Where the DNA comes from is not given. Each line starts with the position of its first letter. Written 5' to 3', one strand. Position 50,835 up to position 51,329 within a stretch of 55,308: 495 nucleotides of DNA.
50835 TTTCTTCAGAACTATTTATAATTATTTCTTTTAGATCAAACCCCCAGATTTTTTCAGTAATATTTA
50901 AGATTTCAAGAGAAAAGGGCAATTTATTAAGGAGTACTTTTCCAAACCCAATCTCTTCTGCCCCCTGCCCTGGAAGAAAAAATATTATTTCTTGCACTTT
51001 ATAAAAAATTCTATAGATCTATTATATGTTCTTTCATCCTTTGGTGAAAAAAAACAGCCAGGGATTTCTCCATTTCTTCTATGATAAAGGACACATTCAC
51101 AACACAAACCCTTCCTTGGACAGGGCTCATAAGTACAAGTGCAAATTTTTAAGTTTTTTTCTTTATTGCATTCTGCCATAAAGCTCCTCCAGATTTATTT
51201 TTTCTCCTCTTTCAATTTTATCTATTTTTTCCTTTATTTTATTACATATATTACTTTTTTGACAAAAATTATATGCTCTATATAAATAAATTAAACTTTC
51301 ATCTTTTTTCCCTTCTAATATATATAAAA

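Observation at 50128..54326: Five-gene operon with overlapping boundaries and an unexplained envelope/lipid function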

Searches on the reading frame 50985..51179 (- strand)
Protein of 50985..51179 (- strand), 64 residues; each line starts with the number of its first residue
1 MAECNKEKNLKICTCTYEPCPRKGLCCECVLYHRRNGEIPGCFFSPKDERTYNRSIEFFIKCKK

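Call 5: search_protein_families(library=pfam, proteins=[window:50985-51179:-], max_evalue=0.01)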
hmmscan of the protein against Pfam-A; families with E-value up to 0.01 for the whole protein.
window:50985-51179:- (64 aa): 1 family
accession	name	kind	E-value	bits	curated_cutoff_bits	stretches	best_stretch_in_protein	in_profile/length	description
PF20095.4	DUF6485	-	7.5e-08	33.2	24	1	8-59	2-61/70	Domain of unknown function (DUF6485)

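Call 6: search_protein_families(library=ncbifam, proteins=[window:50985-51179:-], max_evalue=0.01)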
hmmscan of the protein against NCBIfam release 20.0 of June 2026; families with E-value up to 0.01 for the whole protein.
window:50985-51179:- (64 aa): 0 families

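Call 18: find_homologous_proteins(query=window:50985-51179:-, max_evalue=0.01)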
Query window:50985-51179:- (64 aa): 246 proteins with E <= 0.01 among 246 candidates; the best 120 are listed.
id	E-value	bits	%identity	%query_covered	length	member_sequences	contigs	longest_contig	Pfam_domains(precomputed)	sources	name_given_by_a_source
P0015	8.2e-35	135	89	100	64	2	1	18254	PF20095.5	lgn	-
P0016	5.4e-34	133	91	100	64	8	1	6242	PF20095.5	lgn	-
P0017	5.5e-34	133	88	100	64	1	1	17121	PF20095.5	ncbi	ncbi:MAG: DUF6485 family protein [Thermoanaerobaculia bacterium]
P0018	2.7e-32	127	84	100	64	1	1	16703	PF20095.5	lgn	-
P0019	8.3e-28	113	81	91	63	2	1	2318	PF20095.5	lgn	-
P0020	9.1e-27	110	73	100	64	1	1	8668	PF20095.5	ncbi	-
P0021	1.2e-26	109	73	97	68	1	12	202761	PF20095.5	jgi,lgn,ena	jgi:hypothetical protein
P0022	3.2e-26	108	76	92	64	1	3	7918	PF20095.5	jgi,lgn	jgi:hypothetical protein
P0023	7.3e-26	107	73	97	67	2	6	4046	PF20095.5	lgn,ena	-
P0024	8.9e-26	107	76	92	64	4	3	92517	PF20095.5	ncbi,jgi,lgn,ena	-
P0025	9.4e-26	107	78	92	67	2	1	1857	PF20095.5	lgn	-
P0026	1.6e-25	106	75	92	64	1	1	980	PF20095.5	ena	-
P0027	1.8e-25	106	71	98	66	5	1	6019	PF20095.5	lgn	-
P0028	2.6e-25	105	80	92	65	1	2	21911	PF20095.5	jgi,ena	-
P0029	2.7e-25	105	70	98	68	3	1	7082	PF20095.5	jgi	-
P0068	6.3e-23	98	69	100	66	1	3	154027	PF20095.5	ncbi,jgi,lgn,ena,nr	ncbi:MAG: hypothetical protein A2252_01640 [Elusimicrobia bacterium RIFOXYA2_FULL_39_19]|nr:MAG: hyp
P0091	4.8e-22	95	66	95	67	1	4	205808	PF20095.5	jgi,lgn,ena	jgi:hypothetical protein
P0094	6.8e-22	94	72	91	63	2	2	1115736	PF20095.5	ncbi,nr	ncbi:MAG: DUF6485 family protein [Desulfobacterota bacterium]|nr:DUF6485 family protein [Thermodesul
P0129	6.0e-21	91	67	95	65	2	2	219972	PF20095.5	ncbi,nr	ncbi:MAG: hypothetical protein A3E74_06525 [Omnitrophica bacterium RIFCSPHIGHO2_12_FULL_44_12]|nr:MA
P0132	8.7e-21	91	67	91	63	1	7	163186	PF20095.5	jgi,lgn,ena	jgi:hypothetical protein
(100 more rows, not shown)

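Call 19: find_encoding_contigs(protein=P0068, flank=6000, max_places=2)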
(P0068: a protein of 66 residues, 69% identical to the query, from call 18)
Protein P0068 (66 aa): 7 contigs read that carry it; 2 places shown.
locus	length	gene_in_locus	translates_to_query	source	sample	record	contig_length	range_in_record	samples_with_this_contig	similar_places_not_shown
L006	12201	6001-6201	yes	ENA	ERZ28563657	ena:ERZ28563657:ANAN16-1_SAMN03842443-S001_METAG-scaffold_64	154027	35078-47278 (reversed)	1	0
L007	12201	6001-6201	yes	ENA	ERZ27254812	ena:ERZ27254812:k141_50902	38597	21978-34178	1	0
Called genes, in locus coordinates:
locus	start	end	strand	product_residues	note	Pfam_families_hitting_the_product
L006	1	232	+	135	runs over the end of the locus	PF00085:Thioredoxin, PF13098:Thioredoxin_2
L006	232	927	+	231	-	PF02683:DsbD_TM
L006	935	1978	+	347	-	PF01758:SBF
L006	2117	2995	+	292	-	PF01545:Cation_efflux, PF16916:ZT_dimer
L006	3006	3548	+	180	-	PF00293:NUDIX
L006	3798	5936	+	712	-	PF02012:BNR (faint), PF15902:Sortilin-Vps10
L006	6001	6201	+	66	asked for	PF20095:DUF6485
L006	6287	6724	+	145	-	PF01402:RHH_1 (weak), PF08753:NikR_C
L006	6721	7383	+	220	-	-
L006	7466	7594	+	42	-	-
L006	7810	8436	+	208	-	PF01891:CbiM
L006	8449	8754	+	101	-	PF13190:PDGLE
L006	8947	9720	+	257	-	PF02361:CbiQ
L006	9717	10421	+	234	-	PF00005:ABC_tran, PF02463:SMC_N (faint), PF13304:AAA_21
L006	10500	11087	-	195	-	-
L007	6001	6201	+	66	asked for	PF20095:DUF6485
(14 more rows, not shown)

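Call 20: find_encoding_contigs(protein=P0094, flank=6000, max_places=2)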
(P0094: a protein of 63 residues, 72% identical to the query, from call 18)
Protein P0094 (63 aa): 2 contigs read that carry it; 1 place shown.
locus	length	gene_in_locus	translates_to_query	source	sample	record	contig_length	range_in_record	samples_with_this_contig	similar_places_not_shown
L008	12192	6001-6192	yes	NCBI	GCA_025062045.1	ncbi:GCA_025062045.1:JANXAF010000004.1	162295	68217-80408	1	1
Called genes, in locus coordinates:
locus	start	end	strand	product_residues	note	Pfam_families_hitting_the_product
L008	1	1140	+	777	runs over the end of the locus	PF00708:Acylphosphatase, PF07503:zf-HYPF, PF01300:Sua5_yciO_yrdC, PF17788:HypF_C, PF22521:HypF_C_2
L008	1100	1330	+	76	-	PF01455:HupF_HypC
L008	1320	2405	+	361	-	PF01924:HypD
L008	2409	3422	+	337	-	PF00586:AIRS, PF02769:AIRS_C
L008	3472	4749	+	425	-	PF03952:Enolase_N, PF00113:Enolase_C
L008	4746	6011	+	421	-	PF09861:Lar_N, PF21113:LarA_C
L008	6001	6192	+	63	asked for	PF20095:DUF6485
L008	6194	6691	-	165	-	PF01782:RimM, PF05239:PRC (weak), PF24986:PRC_RimM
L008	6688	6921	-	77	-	PF13083:KH_KhpA-B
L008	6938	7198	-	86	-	PF00886:Ribosomal_S16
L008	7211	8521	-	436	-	PF02881:SRP54_N, PF00448:SRP54, PF01656:CbiA (weak), PF13401:AAA_22 (weak), PF02978:SRP_SPB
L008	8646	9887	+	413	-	PF22694:CtpB_N-like, PF00595:PDZ, PF13180:PDZ_2, PF17820:PDZ_6, PF03572:Peptidase_S41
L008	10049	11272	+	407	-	PF19583:ODP, PF00258:Flavodoxin_1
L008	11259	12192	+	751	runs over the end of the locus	PF04023:FeoA, PF01926:MMR_HSR1, PF02421:FeoB_N, PF17910:FeoB_Cyto, PF07670:Gate, PF07664:FeoB_C, PF07670:Gate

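Call 21: find_encoding_contigs(protein=P0129, flank=6000, max_places=2)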
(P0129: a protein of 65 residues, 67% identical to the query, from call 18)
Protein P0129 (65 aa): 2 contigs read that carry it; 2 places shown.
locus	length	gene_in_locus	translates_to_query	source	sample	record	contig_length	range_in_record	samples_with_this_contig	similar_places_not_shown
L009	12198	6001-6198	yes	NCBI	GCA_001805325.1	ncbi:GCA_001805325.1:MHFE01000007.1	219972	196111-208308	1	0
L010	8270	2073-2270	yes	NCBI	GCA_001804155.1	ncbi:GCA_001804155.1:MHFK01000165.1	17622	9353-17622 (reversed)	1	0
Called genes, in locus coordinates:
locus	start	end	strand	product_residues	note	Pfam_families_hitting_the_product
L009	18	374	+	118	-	-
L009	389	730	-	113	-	PF00543:P-II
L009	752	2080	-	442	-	PF00909:Ammonium_transp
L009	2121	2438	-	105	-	PF00543:P-II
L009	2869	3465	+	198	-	-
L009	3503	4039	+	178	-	-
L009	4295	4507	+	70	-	PF00313:CSD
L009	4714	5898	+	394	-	PF01938:TRAM, PF05958:tRNA_U5-meth_tr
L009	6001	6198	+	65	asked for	PF20095:DUF6485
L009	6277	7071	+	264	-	PF04055:Radical_SAM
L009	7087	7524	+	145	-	-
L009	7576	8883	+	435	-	PF03448:MgtE_N, PF00571:CBS (faint), PF01769:MgtE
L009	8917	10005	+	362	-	PF00365:PFK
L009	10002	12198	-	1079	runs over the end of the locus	PF07690:MFS_1 (faint), PF01564:Spermine_synth, PF07719:TPR_2 (faint), PF13371:TPR_9 (faint), PF13414:TPR_11 (faint), PF21033:RMD1-3 (faint), PF13424:TPR_12 (weak), PF14559:TPR_19 (weak), +6 more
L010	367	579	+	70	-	PF00313:CSD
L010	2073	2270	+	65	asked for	PF20095:DUF6485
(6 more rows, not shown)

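Call 42: find_encoding_contigs(protein=P0021, flank=4000, max_places=2)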
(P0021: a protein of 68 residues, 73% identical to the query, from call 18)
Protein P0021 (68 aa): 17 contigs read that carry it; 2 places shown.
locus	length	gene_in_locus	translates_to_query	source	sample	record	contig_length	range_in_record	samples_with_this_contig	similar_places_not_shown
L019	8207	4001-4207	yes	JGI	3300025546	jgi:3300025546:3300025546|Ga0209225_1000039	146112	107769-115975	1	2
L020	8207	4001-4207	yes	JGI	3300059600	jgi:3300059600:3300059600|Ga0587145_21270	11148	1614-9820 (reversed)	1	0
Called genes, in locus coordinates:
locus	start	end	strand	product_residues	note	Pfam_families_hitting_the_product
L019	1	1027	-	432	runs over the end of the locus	PF00215:OMPdecase, PF00682:HMGL-like (faint), PF02581:TMP-TENI (faint), PF00977:His_biosynth (weak), PF03060:NMO (weak), PF03737:RraA-like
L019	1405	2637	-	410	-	-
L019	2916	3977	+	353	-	PF04015:DUF362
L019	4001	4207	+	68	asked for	PF20095:DUF6485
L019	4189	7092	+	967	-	PF26550:Tricorn_2nd, PF26549:Tricorn_N, PF07676:PD40 (weak)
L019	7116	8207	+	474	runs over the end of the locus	PF13685:Fe-ADH_2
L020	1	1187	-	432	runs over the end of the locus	PF00215:OMPdecase, PF00682:HMGL-like (faint), PF02581:TMP-TENI (faint), PF05690:ThiG (faint), PF00977:His_biosynth (weak), PF03060:NMO (weak), PF03737:RraA-like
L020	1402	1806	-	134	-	-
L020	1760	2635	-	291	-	-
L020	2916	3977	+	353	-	PF04015:DUF362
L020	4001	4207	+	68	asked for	PF20095:DUF6485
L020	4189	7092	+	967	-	PF26550:Tricorn_2nd, PF26549:Tricorn_N, PF07676:PD40 (weak)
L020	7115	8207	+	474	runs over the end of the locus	PF13685:Fe-ADH_2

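Call 43: find_encoding_contigs(protein=P0091, flank=4000, max_places=2)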
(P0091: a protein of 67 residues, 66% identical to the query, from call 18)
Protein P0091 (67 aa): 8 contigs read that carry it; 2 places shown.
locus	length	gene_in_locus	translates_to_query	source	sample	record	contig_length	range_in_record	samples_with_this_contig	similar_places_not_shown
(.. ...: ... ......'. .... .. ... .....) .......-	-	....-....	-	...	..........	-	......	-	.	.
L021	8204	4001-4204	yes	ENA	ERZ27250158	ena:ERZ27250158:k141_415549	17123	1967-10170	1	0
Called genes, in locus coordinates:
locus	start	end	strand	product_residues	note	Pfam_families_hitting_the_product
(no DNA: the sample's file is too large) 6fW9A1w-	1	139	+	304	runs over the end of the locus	-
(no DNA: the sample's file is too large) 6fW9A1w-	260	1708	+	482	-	PF03193:RsgA_GTPase (faint), PF00005:ABC_tran, PF02463:SMC_N (faint), PF13401:AAA_22 (faint), PF13555:AAA_29 (faint), PF20720:nSTAND3 (faint), PF13304:AAA_21 (faint), PF00005:ABC_tran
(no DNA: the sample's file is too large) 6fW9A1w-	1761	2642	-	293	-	-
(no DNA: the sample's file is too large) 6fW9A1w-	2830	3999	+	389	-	PF22025:ThiI_fer, PF02926:THUMP, PF02568:ThiI, PF06508:QueC (faint)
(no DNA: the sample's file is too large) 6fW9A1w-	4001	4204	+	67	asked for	PF20095:DUF6485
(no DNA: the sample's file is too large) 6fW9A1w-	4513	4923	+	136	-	PF01475:FUR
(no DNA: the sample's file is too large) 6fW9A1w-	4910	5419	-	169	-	-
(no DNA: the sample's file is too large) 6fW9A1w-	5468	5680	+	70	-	PF01455:HupF_HypC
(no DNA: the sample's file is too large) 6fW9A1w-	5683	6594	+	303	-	PF00892:EamA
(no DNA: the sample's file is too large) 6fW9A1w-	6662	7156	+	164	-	-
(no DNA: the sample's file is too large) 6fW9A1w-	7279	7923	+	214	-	-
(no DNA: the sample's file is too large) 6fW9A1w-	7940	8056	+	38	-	-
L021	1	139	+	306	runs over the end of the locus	-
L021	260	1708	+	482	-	PF03193:RsgA_GTPase (faint), PF00005:ABC_tran, PF02463:SMC_N (faint), PF13401:AAA_22 (faint), PF13555:AAA_29 (faint), PF20720:nSTAND3 (faint), PF13304:AAA_21 (faint), PF00005:ABC_tran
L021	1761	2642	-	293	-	-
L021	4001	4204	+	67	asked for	PF20095:DUF6485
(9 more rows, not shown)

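Call 44: find_encoding_contigs(protein=P0132, flank=4000, max_places=2)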
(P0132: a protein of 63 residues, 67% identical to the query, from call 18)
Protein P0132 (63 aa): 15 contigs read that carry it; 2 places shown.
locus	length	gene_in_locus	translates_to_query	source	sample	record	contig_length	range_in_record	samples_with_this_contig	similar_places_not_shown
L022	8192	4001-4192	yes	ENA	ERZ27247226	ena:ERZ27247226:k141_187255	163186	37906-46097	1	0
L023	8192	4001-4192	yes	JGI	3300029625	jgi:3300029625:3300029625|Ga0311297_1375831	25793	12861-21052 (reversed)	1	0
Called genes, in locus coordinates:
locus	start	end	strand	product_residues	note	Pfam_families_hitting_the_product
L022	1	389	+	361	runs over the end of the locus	PF01924:HypD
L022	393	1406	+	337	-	PF00586:AIRS, PF02769:AIRS_C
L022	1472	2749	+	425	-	PF03952:Enolase_N, PF00113:Enolase_C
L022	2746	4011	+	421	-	PF09861:Lar_N, PF21113:LarA_C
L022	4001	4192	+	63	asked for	PF20095:DUF6485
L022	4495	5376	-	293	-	PF01734:Patatin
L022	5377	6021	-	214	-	PF00753:Lactamase_B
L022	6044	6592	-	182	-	-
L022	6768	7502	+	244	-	PF01746:tRNA_m1G_MT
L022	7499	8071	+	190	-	PF09936:Methyltrn_RNA_4, PF04407:DUF531 (weak)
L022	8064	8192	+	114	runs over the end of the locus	PF01245:Ribosomal_L19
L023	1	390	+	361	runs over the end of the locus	PF01924:HypD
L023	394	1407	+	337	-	PF00586:AIRS, PF02769:AIRS_C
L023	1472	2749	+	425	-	PF03952:Enolase_N, PF00113:Enolase_C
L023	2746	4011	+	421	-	PF09861:Lar_N, PF21113:LarA_C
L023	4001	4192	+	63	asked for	PF20095:DUF6485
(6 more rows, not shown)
